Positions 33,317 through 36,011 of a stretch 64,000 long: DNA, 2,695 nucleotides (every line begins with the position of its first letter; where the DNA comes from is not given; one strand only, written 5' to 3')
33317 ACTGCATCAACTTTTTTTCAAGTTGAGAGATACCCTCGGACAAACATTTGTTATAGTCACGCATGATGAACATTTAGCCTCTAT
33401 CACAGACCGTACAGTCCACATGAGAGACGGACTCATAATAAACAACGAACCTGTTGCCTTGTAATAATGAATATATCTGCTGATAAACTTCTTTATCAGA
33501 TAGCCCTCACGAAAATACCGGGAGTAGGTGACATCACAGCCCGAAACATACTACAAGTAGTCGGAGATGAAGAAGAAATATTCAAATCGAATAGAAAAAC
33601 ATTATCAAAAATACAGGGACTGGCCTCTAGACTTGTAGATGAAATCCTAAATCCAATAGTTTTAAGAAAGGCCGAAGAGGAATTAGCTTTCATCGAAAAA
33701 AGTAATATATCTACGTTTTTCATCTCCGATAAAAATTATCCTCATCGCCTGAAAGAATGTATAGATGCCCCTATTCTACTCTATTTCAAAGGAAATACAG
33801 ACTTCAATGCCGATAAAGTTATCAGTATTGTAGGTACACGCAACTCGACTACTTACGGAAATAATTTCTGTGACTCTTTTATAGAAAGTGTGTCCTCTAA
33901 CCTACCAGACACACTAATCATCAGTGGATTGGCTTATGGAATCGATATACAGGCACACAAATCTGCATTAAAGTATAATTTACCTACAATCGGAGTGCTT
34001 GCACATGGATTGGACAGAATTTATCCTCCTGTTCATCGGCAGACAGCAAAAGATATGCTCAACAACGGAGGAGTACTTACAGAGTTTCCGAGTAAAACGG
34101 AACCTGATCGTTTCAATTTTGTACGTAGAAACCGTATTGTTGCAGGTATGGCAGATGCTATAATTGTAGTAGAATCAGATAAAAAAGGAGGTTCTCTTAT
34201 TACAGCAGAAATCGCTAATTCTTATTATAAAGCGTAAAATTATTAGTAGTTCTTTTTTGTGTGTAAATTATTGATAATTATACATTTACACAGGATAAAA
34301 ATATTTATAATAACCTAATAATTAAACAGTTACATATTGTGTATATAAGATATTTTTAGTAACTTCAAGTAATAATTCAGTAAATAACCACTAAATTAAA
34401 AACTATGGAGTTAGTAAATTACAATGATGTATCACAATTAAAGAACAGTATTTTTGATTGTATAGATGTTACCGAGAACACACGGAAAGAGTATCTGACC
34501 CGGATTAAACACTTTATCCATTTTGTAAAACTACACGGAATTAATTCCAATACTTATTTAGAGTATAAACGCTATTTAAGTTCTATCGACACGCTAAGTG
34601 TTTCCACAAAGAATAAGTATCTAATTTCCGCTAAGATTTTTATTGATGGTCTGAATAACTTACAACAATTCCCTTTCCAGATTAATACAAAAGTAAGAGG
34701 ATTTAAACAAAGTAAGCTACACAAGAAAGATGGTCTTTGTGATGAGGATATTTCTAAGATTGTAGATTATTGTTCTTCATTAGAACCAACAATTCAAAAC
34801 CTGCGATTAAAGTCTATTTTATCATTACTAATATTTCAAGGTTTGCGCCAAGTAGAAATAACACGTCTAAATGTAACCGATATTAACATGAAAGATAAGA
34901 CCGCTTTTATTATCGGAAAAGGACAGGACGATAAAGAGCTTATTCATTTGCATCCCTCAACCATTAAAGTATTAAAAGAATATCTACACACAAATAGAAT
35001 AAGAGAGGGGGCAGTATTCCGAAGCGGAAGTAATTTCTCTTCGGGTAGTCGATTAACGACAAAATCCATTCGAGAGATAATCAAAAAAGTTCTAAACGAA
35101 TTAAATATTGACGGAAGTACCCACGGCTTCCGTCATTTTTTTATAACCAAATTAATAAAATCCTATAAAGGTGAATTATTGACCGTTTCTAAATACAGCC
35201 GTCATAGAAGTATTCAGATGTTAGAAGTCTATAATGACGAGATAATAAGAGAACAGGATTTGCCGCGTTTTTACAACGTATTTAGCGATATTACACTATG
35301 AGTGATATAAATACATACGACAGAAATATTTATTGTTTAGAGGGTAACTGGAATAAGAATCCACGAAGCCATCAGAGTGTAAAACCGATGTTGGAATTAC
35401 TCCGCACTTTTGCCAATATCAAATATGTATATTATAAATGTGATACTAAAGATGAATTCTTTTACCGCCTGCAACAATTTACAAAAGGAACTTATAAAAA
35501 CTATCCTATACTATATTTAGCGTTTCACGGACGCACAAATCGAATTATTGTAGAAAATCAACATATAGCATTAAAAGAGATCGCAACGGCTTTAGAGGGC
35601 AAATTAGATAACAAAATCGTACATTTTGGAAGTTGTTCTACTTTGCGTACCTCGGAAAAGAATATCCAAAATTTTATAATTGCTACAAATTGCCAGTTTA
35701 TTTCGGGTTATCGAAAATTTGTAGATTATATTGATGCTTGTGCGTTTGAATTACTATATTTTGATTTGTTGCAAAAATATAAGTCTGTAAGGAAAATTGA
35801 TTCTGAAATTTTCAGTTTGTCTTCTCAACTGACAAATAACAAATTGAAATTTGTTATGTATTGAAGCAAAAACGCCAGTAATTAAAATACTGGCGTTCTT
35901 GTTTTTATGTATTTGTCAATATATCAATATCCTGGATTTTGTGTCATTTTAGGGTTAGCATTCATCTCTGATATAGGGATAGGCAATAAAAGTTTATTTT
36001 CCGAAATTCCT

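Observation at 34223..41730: dprA is split exactly in frame by a 7.5-kb large-serine-recombinase element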

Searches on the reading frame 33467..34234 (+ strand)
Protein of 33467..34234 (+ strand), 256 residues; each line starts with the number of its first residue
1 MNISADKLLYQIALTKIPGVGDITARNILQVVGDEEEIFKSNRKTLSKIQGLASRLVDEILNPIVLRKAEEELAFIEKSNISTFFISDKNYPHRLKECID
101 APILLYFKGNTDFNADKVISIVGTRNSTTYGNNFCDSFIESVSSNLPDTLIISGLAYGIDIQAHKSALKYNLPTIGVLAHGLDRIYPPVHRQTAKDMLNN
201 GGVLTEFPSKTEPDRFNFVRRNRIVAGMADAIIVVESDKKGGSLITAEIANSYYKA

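Call 4: search_protein_families(library=pfam, proteins=[window:33467-34234:+], max_evalue=0.01)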
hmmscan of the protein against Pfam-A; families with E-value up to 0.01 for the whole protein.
window:33467-34234:+ (256 aa): 3 families
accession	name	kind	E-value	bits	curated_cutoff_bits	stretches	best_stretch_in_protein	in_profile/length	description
PF02481.21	DNA_processg_A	-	8.8e-62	208.5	29.6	1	76-254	2-181/212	DNA recombination-mediator protein A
PF14520.12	HHH_5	-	5.5e-06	27.2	27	1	13-61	3-52/57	Helix-hairpin-helix domain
PF00633.29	HHH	-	0.0039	17.4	24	0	14-30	13-29/30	Helix-hairpin-helix motif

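Call 50: list_cluster_members(proteins=[window:33467-34234:+, window:39385-41655:-, window:34405-35298:+, window:32793-33461:+])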
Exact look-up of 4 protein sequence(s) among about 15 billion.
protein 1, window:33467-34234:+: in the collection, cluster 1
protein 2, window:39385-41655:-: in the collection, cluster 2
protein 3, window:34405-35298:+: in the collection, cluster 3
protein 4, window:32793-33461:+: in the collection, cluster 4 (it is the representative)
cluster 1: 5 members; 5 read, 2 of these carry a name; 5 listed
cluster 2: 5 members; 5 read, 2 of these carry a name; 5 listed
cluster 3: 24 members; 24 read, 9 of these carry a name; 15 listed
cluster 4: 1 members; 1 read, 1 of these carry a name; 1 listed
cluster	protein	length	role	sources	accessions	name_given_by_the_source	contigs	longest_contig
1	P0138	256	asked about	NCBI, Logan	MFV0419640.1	MAG: DNA-processing protein DprA [Dysgonomonas sp.]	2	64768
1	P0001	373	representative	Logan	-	-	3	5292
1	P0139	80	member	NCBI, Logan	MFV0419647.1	MAG: hypothetical protein ACK5KT_13080 [Dysgonomonas sp.]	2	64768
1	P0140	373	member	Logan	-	-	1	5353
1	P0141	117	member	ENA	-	-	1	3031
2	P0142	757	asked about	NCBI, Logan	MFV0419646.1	MAG: recombinase family protein [Dysgonomonas sp.]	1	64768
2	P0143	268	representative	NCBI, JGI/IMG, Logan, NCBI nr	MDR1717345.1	MAG: hypothetical protein LBS20_16045 [Prevotella sp.] | hypothetical protein | hypothetical protein [Prevotella sp.]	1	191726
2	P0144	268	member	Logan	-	-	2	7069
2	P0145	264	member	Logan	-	-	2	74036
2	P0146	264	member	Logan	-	-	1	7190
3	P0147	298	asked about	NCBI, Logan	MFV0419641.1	MAG: tyrosine-type recombinase/integrase [Dysgonomonas sp.]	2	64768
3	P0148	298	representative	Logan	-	-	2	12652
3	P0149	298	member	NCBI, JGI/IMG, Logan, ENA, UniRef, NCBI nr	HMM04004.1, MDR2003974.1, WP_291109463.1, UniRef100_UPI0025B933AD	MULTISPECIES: tyrosine-type recombinase/integrase [unclassified Dysgonomonas] | integrase | tyrosine-type recombinase/integrase n=1 Tax=unclassified Dysgonomonas TaxID=2630389 ...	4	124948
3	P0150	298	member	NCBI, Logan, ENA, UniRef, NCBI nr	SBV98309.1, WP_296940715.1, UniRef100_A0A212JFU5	tyrosine-type recombinase/integrase [uncultured Dysgonomonas sp.] | Site-specific recombinase, phage integrase family n=1 Tax=uncultured Dysgonomonas sp. ...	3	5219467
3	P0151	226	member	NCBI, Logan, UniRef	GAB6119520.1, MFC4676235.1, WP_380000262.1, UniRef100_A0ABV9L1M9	tyrosine-type recombinase/integrase [Dysgonomonas termitidis] | Tyrosine-type recombinase/integrase n=1 Tax=Dysgonomonas termitidis TaxID=1516126 ...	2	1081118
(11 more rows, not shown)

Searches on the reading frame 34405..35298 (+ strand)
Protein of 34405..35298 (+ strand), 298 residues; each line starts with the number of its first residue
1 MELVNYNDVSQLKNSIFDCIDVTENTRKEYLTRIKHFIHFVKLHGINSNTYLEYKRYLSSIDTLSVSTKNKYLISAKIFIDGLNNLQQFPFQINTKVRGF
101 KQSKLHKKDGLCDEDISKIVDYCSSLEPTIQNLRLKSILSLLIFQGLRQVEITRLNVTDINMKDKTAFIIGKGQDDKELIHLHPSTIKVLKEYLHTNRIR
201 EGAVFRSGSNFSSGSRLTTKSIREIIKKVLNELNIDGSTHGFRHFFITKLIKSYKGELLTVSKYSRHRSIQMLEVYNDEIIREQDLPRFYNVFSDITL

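Call 4: search_protein_families(library=pfam, proteins=[window:34405-35298:+], max_evalue=0.01)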
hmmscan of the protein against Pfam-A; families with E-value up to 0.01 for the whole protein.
window:34405-35298:+ (298 aa): 2 families
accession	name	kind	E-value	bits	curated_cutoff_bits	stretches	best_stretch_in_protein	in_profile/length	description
PF00589.27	Phage_integrase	-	1.1e-19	71.4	27.1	1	114-278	6-167/172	Phage integrase family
PF13495.12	Phage_int_SAM_4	-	0.0036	18.1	27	0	22-79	14-74/85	Phage integrase, N-terminal SAM-like domain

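Call 38: search_protein_families(library=ncbifam, proteins=[window:34405-35298:+], max_evalue=0.01)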
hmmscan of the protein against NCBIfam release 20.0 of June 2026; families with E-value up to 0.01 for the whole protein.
window:34405-35298:+ (298 aa): 9 families
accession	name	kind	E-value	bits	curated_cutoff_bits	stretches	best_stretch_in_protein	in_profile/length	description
NF040815.2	recomb_XerA_Arch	equivalog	2.4e-26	92.9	220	1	22-277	12-252/263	site-specific tyrosine recombinase/integron integrase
TIGR02225.1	recomb_XerD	equivalog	1.1e-20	74.1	329.6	1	22-291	13-284/290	site-specific tyrosine recombinase XerD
TIGR02224.1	recomb_XerC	equivalog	8.6e-20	71.3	335.15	1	22-278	13-276/295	tyrosine recombinase XerC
NF001399.0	PRK00283.1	subfamily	5.6e-16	58.6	279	1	22-276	22-280/300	tyrosine recombinase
NF003462.0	PRK05084.1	equivalog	2.9e-13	49.3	267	1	136-278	198-343/360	tyrosine recombinase XerS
NF002331.0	PRK01287.1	subfamily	9.6e-13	47.8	371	1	23-253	43-287/365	site-specific tyrosine recombinase XerC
TIGR02249.1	integrase_gron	subfamily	1.3e-08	34.6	265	1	22-197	14-180/315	integron integrase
NF007370.0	PRK09870.1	subfamily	0.00023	20.9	221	1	106-196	8-95/200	tyrosine-type DNA invertase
NF040693.1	recomb_GmtY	equivalog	0.00067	19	340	0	130-166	215-251/441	gamma-mobile-trio recombinase GmtY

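Call 39: search_protein_families(library=phrogs, proteins=[window:34405-35298:+], max_evalue=0.01)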
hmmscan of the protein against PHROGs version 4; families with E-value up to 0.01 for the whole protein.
window:34405-35298:+ (298 aa): 3 families
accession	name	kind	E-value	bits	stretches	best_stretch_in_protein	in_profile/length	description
phrog_1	-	integration and excision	7.4e-28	99.2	1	22-279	182-435/611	integrase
phrog_216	-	integration and excision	7.9e-26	91.8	1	74-278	20-223/301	integrase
phrog_7685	-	integration and excision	1.9e-05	25.4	1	183-272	134-215/240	integrase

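Call 51: find_homologous_proteins(query=window:34405-35298:+, max_evalue=1e-40)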
Query window:34405-35298:+ (298 aa): 944 proteins with E <= 1e-40 among 1591 candidates; the best 120 are listed.
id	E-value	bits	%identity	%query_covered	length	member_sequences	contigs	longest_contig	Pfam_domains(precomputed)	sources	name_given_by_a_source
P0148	1.3e-187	640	98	100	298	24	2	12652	PF00589.28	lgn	-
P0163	2.8e-180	616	95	100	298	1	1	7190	PF00589.28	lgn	-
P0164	1.8e-177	607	94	100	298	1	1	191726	PF00589.28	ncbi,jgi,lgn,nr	ncbi:MAG: tyrosine-type recombinase/integrase [Prevotella sp.]|jgi:integrase|nr:tyrosine-type recomb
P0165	2.3e-177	606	93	100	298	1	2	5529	PF00589.28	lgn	-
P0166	2.1e-176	603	93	100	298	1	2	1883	PF00589.28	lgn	-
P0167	2.8e-176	603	93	100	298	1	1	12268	PF00589.28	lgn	-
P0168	6.4e-176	602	93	100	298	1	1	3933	PF00589.28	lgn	-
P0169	9.2e-176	601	92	100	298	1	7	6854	PF00589.28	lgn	-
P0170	3.7e-175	599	92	100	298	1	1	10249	PF00589.28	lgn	-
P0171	4.4e-175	599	92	100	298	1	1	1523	PF00589.28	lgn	-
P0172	6.7e-175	598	93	100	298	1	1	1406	PF00589.28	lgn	-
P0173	6.9e-175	598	92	100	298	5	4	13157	PF00589.28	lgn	-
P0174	8.2e-175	598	93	100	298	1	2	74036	PF00589.28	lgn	-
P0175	1.7e-174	597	92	100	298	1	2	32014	PF00589.28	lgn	-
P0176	1.9e-174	597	92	100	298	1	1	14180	PF00589.28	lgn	-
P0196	6.7e-170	582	90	100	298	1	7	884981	PF00589.28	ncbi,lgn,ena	-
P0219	2.0e-133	462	71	100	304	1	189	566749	PF00589.28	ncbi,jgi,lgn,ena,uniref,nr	ncbi:tyrosine-type recombinase/integrase [Bacteroides cellulosilyticus]|jgi:possible integrase|unire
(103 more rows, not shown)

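Call 52: find_encoding_contigs(protein=P0164, flank=10000, max_places=2)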
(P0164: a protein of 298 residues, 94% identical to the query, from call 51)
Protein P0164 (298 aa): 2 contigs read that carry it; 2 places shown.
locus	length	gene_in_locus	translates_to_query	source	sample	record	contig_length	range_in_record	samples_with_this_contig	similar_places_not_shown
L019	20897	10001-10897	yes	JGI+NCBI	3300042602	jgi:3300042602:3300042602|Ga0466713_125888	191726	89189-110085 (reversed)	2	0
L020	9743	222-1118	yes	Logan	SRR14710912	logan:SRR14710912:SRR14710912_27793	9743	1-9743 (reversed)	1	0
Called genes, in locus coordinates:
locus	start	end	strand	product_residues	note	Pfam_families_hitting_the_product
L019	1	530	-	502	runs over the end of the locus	PF13734:Inhibitor_I69, PF01640:Peptidase_C10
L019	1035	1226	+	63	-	-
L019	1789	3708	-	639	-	PF13715:CarbopepD_reg_2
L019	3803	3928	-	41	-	-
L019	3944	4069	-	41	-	-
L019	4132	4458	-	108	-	-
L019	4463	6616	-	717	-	PF03412:Peptidase_C39, PF00664:ABC_membrane, PF02463:SMC_N (faint), PF00005:ABC_tran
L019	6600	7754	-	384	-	PF25917:BSH_RND (faint), PF26002:Beta-barrel_AprE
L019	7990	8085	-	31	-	-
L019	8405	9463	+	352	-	PF00586:AIRS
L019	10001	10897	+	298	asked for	PF00589:Phage_integrase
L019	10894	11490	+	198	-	PF20347:DUF6642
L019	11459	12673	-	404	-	-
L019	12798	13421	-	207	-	-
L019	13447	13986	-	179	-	-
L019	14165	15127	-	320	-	-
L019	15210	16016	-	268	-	-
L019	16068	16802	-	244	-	-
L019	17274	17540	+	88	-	-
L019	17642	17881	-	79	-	PF12728:HTH_17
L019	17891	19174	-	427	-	PF17293:Arm-DNA-bind_5, PF13102:Phage_int_SAM_5, PF00589:Phage_integrase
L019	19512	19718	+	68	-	PF13102:Phage_int_SAM_5 (weak)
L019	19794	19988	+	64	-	-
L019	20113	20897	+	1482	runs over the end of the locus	-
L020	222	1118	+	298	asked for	PF00589:Phage_integrase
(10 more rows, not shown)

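Call 53: find_encoding_contigs(protein=P0196, flank=10000, max_places=2)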
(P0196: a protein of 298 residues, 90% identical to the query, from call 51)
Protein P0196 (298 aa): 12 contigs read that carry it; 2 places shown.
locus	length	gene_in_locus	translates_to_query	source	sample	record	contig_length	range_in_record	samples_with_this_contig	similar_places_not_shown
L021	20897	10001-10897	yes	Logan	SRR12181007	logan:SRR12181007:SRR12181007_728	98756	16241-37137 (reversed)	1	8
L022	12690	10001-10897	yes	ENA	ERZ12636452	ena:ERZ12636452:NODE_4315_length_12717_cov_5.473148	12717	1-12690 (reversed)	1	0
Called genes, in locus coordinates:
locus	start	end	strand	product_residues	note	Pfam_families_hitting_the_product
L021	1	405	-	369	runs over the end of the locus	PF21957:Zn_ribbon_16, PF19898:DUF6371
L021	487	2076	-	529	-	PF08706:D5_N, PF19263:DUF5906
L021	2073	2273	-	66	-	PF12728:HTH_17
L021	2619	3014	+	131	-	-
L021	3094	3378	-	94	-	-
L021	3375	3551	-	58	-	-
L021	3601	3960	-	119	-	-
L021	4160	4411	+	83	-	PF12844:HTH_19, PF01381:HTH_3, PF13443:HTH_26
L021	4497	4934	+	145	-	PF13274:SocA_Panacea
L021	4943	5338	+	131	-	-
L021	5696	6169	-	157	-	-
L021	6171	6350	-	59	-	-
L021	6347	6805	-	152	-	-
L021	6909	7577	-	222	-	-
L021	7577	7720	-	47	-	-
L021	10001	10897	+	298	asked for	PF00589:Phage_integrase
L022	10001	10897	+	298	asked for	PF00589:Phage_integrase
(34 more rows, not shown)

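Call 54: find_encoding_contigs(protein=P0219, flank=8000, max_places=2)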
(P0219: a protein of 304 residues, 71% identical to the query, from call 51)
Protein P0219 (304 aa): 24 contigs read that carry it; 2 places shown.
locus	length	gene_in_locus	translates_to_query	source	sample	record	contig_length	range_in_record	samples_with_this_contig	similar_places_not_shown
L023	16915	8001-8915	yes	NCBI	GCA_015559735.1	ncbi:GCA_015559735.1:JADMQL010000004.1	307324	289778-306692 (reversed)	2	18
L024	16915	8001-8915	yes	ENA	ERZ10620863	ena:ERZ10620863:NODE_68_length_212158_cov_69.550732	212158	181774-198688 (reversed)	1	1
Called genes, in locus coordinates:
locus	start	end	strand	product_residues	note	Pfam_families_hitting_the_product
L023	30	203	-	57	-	-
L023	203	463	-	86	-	-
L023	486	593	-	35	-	PF20096:DUF6486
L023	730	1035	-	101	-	PF00216:Bac_DNA_binding, PF14908:HU-CCDC81_euk_1 (weak), PF18291:HU-HIG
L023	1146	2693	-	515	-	PF09820:AAA-ATPase_like, PF08011:PDDEXK_9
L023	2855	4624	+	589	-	PF00574:CLP_protease (faint), PF01343:Peptidase_S49, PF01972:SDH_protease, PF01343:Peptidase_S49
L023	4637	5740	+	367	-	PF02606:LpxK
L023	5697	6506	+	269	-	PF01048:PNP_UDP_1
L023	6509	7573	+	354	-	PF00586:AIRS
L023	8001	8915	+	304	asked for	PF00589:Phage_integrase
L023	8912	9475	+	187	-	PF20347:DUF6642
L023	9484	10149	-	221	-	PF24838:8xMP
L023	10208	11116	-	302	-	-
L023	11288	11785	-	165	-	-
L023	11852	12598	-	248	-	-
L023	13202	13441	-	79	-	PF12728:HTH_17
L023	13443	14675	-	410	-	PF17293:Arm-DNA-bind_5, PF13102:Phage_int_SAM_5, PF00589:Phage_integrase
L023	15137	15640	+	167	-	PF17293:Arm-DNA-bind_5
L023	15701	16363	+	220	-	PF00589:Phage_integrase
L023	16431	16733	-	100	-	PF12728:HTH_17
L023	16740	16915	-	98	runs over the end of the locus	PF12728:HTH_17 (weak)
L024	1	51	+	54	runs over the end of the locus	-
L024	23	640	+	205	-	PF13730:HTH_36 (weak), PF13412:HTH_24 (weak)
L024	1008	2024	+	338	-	PF12987:DUF3871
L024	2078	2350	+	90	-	-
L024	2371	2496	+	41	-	-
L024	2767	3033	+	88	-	-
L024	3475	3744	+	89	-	-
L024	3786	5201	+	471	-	PF12705:PDDEXK_1 (faint)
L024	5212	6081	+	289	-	PF00905:Transpeptidase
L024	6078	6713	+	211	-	-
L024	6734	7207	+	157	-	PF13648:Lipocalin_4 (weak)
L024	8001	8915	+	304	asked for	PF00589:Phage_integrase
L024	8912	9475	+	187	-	PF20347:DUF6642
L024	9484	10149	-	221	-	PF24838:8xMP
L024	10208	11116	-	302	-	-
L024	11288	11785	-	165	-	-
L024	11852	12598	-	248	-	-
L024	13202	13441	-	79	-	PF12728:HTH_17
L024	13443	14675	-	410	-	PF17293:Arm-DNA-bind_5, PF13102:Phage_int_SAM_5, PF00589:Phage_integrase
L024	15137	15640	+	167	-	PF17293:Arm-DNA-bind_5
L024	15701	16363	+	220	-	PF00589:Phage_integrase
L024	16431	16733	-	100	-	PF12728:HTH_17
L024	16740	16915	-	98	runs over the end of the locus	PF12728:HTH_17 (weak)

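Call 89: search_protein_families(library=pfam, proteins=[L019:14168-15127:-, L023:10211-11116:-], max_evalue=10)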
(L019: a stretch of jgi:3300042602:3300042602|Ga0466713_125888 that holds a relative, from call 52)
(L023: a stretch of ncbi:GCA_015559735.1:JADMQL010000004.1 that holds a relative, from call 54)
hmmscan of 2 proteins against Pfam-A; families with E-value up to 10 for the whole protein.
L019:14168-15127:- (320 aa): 2 families
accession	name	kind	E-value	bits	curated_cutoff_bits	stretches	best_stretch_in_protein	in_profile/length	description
PF02057.21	Glyco_hydro_59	-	0.081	12.6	27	1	247-307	117-170/294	Glycosyl hydrolase family 59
PF04961.17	FTCD_C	-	0.15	12.2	24.5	1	220-288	40-104/182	Formiminotransferase-cyclodeaminase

L023:10211-11116:- (302 aa): 3 families
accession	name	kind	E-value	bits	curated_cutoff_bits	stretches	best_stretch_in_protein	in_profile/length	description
PF21188.2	BRR2_plug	-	0.018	15.8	25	1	222-275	4-54/69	Pre-mRNA-splicing helicase BRR2 plug domain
PF05144.20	Phage_CRI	-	0.034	14.3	21.7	1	35-192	49-222/232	Replication-associated protein G2P N-terminal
PF09644.15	Mg296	-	0.095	13.3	25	1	208-269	5-66/126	Mg296 protein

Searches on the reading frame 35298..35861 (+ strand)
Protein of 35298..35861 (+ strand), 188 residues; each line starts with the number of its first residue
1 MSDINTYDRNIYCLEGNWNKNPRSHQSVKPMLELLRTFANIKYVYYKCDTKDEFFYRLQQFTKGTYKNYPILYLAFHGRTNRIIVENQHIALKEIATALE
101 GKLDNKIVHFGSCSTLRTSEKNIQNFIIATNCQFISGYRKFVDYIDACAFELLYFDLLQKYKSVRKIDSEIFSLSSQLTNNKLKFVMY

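Call 4: search_protein_families(library=pfam, proteins=[window:35298-35861:+], max_evalue=0.01)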
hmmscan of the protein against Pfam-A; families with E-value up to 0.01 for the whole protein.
window:35298-35861:+ (188 aa): 1 family
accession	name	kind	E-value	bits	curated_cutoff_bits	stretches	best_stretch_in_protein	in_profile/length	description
PF20347.3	DUF6642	-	2.7e-35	122.1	27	1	8-188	1-181/182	Family of unknown function (DUF6642)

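Call 38: search_protein_families(library=ncbifam, proteins=[window:35298-35861:+], max_evalue=0.01)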
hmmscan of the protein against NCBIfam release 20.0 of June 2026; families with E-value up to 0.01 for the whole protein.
window:35298-35861:+ (188 aa): 0 families

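Call 39: search_protein_families(library=phrogs, proteins=[window:35298-35861:+], max_evalue=0.01)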
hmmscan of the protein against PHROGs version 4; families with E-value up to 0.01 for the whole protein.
window:35298-35861:+ (188 aa): 0 families

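Call 73: search_protein_families(library=padloc, proteins=[window:35298-35861:+], max_evalue=0.001)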
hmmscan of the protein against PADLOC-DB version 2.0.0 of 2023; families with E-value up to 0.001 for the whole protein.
window:35298-35861:+ (188 aa): 0 families
